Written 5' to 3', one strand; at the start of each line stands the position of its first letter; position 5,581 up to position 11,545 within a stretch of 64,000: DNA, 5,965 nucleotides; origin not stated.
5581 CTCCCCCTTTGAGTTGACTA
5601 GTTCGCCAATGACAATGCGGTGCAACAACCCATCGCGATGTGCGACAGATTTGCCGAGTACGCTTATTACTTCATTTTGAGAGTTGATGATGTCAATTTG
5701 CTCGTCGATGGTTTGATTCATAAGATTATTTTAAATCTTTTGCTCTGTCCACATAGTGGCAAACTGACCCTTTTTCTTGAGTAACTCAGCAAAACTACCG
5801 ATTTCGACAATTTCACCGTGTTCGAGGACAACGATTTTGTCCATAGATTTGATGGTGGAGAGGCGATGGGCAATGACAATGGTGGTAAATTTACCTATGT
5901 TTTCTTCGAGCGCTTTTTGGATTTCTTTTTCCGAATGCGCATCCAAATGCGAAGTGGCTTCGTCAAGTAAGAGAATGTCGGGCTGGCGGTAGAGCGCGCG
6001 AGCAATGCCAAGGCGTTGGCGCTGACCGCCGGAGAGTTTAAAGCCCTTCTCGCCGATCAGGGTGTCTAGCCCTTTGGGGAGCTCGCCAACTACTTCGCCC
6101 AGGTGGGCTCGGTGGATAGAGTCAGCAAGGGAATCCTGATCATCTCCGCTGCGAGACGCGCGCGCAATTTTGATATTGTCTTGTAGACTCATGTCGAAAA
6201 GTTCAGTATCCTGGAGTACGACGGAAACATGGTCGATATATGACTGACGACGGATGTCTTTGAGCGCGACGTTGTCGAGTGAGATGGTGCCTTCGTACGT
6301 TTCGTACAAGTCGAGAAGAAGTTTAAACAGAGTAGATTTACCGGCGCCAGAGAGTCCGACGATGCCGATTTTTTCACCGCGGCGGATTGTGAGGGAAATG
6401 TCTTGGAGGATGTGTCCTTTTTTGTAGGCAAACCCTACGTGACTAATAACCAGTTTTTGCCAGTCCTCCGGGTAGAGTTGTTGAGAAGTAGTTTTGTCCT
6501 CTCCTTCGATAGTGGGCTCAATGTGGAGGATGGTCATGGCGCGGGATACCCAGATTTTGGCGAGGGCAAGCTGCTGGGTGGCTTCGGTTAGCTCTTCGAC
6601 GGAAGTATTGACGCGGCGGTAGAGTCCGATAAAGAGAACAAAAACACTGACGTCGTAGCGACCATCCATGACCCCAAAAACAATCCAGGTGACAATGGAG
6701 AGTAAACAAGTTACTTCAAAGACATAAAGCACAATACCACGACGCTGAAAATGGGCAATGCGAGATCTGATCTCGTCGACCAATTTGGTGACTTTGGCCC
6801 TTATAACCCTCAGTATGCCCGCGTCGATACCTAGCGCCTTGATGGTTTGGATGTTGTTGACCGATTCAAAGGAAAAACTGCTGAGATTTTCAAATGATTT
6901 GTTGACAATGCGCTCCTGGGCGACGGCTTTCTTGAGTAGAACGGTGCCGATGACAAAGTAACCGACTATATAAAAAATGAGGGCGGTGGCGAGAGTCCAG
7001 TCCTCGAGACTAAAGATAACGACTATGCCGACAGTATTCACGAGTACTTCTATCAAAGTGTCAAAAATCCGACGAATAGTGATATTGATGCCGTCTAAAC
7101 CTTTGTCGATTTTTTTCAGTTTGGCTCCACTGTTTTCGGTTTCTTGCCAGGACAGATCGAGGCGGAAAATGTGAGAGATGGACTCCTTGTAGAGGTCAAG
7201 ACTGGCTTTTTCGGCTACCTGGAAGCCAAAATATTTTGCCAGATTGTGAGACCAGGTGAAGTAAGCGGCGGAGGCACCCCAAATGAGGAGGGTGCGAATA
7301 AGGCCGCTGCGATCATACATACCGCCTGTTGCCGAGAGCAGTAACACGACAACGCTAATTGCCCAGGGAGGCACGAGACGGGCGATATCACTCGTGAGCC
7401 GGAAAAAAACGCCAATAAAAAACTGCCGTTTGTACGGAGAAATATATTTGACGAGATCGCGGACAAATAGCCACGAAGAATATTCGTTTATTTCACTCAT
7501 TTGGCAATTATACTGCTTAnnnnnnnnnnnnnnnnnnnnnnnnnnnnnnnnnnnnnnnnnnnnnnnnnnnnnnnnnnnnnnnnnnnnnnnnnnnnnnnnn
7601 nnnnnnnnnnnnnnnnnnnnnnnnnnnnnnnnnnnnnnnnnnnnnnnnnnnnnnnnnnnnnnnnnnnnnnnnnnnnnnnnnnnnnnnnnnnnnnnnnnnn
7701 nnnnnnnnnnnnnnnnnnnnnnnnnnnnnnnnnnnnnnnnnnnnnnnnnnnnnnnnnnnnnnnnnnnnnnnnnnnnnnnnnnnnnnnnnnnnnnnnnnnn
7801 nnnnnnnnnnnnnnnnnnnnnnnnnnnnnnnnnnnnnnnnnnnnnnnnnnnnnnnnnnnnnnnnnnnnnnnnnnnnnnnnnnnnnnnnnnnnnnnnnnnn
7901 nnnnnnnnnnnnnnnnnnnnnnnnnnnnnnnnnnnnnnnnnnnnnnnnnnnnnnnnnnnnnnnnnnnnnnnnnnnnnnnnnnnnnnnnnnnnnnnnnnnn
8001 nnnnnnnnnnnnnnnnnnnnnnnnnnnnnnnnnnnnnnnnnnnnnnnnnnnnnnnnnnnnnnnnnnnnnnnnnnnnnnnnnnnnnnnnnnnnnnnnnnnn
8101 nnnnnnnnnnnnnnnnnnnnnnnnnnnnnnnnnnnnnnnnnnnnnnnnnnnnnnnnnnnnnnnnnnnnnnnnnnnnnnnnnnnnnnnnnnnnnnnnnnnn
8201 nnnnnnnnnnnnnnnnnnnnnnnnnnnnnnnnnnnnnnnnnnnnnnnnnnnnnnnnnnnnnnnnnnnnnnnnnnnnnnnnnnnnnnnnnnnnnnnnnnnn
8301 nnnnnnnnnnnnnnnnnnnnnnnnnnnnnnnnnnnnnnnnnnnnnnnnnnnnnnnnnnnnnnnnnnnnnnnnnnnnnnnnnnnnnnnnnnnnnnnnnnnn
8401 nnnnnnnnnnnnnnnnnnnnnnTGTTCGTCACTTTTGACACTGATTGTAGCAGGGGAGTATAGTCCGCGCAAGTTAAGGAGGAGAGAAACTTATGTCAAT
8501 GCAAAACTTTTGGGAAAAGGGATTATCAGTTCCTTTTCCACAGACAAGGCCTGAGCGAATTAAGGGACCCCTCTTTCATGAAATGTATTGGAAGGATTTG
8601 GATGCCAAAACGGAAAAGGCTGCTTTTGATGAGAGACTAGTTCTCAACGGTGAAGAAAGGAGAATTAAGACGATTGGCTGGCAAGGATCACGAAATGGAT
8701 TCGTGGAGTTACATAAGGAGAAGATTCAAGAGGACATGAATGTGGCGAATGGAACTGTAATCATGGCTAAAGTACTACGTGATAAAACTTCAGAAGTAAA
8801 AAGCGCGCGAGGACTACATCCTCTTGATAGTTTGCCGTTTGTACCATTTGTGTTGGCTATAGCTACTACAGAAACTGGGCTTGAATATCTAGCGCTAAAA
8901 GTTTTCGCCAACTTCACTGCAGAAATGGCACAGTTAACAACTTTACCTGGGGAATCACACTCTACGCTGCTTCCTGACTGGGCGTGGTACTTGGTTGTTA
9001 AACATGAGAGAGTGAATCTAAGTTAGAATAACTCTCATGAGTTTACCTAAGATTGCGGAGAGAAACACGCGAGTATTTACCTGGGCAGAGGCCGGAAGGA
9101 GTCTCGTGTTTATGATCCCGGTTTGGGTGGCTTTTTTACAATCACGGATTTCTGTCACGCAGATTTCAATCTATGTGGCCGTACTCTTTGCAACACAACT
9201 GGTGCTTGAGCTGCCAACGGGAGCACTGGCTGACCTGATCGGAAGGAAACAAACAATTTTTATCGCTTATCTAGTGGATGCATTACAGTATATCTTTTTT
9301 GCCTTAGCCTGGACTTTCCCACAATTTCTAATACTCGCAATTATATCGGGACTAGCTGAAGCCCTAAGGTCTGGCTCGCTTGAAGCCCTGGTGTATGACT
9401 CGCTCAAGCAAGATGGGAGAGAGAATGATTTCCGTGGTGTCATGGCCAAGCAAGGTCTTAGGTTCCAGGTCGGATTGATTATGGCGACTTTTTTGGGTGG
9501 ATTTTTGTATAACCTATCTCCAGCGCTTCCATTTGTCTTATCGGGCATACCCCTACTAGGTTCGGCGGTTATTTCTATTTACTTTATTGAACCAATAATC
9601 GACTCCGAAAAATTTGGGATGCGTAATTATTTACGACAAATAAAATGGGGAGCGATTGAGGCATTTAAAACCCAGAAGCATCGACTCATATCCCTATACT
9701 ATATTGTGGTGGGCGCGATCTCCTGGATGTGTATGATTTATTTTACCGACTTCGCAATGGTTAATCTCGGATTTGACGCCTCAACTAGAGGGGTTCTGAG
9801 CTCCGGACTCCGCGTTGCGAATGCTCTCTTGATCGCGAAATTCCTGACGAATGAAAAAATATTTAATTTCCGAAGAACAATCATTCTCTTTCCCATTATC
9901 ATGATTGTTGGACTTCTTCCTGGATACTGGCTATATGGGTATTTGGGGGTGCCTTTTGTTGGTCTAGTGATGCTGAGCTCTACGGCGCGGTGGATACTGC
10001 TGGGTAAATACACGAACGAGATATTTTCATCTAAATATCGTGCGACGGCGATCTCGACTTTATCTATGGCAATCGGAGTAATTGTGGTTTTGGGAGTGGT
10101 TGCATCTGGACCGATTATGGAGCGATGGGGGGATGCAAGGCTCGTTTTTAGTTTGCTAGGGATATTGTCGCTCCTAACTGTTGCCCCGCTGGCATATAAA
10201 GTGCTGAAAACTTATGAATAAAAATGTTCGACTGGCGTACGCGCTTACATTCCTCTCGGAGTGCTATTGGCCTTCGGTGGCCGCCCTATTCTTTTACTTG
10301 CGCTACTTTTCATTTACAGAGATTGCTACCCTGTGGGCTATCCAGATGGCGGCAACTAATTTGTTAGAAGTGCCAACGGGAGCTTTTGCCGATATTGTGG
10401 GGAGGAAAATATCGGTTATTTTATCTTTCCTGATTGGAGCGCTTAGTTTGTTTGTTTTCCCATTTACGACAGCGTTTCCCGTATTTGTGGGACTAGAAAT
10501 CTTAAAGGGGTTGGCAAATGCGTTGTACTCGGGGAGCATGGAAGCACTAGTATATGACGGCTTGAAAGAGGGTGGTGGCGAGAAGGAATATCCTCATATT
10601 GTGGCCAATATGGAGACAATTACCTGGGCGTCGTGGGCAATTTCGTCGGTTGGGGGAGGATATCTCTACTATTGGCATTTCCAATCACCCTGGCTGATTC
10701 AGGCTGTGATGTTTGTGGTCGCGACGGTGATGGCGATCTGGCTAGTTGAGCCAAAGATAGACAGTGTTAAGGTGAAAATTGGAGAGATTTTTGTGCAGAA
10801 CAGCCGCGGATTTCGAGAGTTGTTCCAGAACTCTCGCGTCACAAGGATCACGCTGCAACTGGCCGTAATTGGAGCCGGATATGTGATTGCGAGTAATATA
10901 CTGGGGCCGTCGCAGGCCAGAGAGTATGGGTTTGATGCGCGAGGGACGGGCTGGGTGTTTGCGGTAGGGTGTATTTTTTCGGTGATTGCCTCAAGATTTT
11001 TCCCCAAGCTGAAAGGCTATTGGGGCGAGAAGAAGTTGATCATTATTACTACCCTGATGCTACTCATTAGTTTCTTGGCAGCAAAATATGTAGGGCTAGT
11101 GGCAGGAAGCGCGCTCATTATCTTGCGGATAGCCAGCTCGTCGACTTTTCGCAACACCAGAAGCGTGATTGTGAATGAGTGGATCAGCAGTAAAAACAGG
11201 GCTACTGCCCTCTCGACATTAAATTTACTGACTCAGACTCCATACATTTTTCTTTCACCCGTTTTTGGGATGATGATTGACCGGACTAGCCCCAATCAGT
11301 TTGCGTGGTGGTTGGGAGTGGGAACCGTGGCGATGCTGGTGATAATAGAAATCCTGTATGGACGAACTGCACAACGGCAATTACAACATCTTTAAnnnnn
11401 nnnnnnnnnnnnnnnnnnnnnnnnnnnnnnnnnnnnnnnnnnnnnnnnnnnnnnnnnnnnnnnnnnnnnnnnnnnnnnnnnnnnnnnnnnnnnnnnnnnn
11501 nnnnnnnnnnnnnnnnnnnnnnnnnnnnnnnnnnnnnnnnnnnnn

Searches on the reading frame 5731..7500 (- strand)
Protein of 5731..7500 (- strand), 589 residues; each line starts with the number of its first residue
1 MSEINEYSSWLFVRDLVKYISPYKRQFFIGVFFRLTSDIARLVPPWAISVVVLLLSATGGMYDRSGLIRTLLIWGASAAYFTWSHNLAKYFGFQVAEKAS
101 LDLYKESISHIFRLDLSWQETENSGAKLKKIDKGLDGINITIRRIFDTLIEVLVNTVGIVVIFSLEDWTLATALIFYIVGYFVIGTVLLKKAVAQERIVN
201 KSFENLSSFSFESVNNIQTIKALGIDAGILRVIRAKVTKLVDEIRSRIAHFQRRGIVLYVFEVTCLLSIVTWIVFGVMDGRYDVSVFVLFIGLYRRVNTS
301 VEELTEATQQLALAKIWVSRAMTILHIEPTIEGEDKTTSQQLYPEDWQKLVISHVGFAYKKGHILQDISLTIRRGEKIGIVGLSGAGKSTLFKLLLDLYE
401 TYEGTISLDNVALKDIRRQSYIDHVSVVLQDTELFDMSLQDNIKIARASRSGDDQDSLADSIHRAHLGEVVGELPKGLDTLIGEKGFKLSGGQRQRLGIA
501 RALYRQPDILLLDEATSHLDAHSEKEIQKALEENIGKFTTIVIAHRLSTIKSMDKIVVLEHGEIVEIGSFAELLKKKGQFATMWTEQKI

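Call 11: search_protein_families(library=pfam, proteins=[window:5731-7500:-], max_evalue=0.001)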
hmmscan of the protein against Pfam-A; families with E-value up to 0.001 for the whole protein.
window:5731-7500:- (589 aa): 3 families
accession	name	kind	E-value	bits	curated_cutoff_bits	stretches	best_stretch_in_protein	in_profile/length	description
PF00005.33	ABC_tran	-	3.8e-33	115.4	25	1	365-517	1-137/137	ABC transporter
PF00664.28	ABC_membrane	-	3.4e-17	63.5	28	1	27-293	1-266/274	ABC transporter transmembrane region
PF02463.25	SMC_N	-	6.8e-07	29.4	40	1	375-560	135-212/220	RecF/RecN/SMC N terminal domain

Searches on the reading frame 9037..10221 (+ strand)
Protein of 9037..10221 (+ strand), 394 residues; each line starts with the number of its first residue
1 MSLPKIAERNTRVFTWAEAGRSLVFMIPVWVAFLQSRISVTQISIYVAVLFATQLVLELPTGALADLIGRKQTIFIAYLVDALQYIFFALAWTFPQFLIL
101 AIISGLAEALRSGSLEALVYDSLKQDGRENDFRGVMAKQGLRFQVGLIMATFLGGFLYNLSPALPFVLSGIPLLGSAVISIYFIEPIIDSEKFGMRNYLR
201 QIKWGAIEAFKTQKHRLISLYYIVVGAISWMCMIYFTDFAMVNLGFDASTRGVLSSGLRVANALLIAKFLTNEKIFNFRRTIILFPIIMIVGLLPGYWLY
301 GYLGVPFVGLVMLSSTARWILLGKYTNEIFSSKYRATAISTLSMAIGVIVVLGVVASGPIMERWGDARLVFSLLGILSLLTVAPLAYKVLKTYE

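Call 48: search_protein_families(library=pfam, proteins=[window:9037-10221:+], max_evalue=0.0001)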
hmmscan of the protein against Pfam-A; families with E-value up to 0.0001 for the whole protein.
window:9037-10221:+ (394 aa): 1 family
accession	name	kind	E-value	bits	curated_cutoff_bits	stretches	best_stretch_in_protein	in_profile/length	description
PF07690.21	MFS_1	-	2.8e-20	72.9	33.4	2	28-307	17-296/347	Major Facilitator Superfamily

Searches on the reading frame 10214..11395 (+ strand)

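Call 48: search_protein_families(library=pfam, proteins=[window:10214-11395:+], max_evalue=0.0001)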
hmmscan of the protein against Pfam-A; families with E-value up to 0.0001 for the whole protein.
window:10214-11395:+ (393 aa): 1 family
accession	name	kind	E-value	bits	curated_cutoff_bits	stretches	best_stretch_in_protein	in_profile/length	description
PF07690.21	MFS_1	-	3.2e-25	89.2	33.4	2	18-288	15-283/347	Major Facilitator Superfamily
